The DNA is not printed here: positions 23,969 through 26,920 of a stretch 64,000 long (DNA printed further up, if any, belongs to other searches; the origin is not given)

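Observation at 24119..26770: Membrane-anchored ClpC-like AAA+ unfoldase in an operon with a GT4 phospho-sugar transferase and a DUF192 protein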

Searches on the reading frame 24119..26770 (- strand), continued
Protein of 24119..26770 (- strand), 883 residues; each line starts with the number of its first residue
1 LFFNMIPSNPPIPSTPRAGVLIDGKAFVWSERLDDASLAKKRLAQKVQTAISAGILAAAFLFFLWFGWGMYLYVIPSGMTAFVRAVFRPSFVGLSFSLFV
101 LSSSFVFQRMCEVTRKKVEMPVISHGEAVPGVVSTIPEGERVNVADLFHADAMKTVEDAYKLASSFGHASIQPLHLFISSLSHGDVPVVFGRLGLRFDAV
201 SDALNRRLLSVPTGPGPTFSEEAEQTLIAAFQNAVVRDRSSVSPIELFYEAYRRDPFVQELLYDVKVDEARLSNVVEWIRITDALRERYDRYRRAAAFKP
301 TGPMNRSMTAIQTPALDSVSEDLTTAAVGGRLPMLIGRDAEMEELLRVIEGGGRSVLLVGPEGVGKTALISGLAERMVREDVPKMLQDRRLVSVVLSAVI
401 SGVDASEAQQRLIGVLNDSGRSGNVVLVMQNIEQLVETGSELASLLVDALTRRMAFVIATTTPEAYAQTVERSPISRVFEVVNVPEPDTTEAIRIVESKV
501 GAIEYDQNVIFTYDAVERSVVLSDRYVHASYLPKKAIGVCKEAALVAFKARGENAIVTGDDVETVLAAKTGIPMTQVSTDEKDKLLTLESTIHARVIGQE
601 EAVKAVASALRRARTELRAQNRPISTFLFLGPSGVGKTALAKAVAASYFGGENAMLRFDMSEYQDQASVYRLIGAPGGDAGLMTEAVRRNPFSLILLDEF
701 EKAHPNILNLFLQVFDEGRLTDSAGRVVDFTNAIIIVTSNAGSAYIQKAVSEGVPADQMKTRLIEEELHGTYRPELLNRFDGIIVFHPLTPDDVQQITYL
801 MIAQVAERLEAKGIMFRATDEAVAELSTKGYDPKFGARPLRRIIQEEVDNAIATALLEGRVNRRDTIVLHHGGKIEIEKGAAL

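Call 6: search_protein_families(library=ncbifam, proteins=[window:24119-26758:-], max_evalue=0.01)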
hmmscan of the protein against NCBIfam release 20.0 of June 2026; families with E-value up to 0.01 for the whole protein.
window:24119-26758:- (879 aa): 53 families (the best 25 are shown)
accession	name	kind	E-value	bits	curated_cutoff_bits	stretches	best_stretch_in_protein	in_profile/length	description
TIGR03346.1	chaperone_ClpB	equivalog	6.1e-157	524.4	1232.1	2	552-867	527-845/853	ATP-dependent chaperone ClpB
TIGR02639.1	ClpA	equivalog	3.8e-130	435.3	993.15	1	149-860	6-727/734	ATP-dependent Clp protease ATP-binding subunit ClpA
NF008118.0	PRK10865.1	equivalog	3.5e-129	432.1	1417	2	553-865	531-846/857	ATP-dependent chaperone ClpB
TIGR03345.1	VI_ClpV1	equivalog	7.4e-127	424.8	884.95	2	552-858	528-841/852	type VI secretion system ATPase TssH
NF033606.1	heat_AAA_ClpK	exception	1.6e-126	423.4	1900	2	550-867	573-898/949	heat shock survival AAA family ATPase ClpK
NF033607.0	disagg_AAA_ClpG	exception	3.4e-124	415.7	1900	2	553-871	555-880/932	AAA family protein disaggregase ClpG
NF008263.0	PRK11034.1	equivalog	8.8e-101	338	1350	1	307-857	164-725/758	ATP-dependent Clp protease ATP-binding subunit ClpA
NF003745.1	PRK05342.1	equivalog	5.7e-12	45.2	359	2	578-642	59-131/418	ATP-dependent Clp protease ATP-binding subunit ClpX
NF003229.0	PRK04195.1-5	equivalog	2.8e-10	39.5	280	1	592-736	19-143/413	replication factor C large subunit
TIGR02640.1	gas_vesic_GvpN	equivalog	1.6e-08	34.4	266.8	0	679-717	99-135/262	gas vesicle protein GvpN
TIGR00382.1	clpX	equivalog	3.8e-08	32.7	370.75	0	583-642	71-139/414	ATP-dependent protease ATP-binding subunit ClpX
NF003234.0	PRK04195.2-4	equivalog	8.5e-07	28.2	529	0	350-504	39-191/497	replication factor C large subunit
NF009067.0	PRK12402.1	equivalog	1e-06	28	317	0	592-662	17-80/340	replication factor C small subunit 2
TIGR03499.1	FlhF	equivalog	1.2e-06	28.8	174.15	0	340-376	189-225/286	flagellar biosynthesis GTPase FlhF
TIGR02397.1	dnaX_nterm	equivalog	1.5e-06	27.7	250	1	591-643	15-59/355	DNA polymerase III subunit gamma/tau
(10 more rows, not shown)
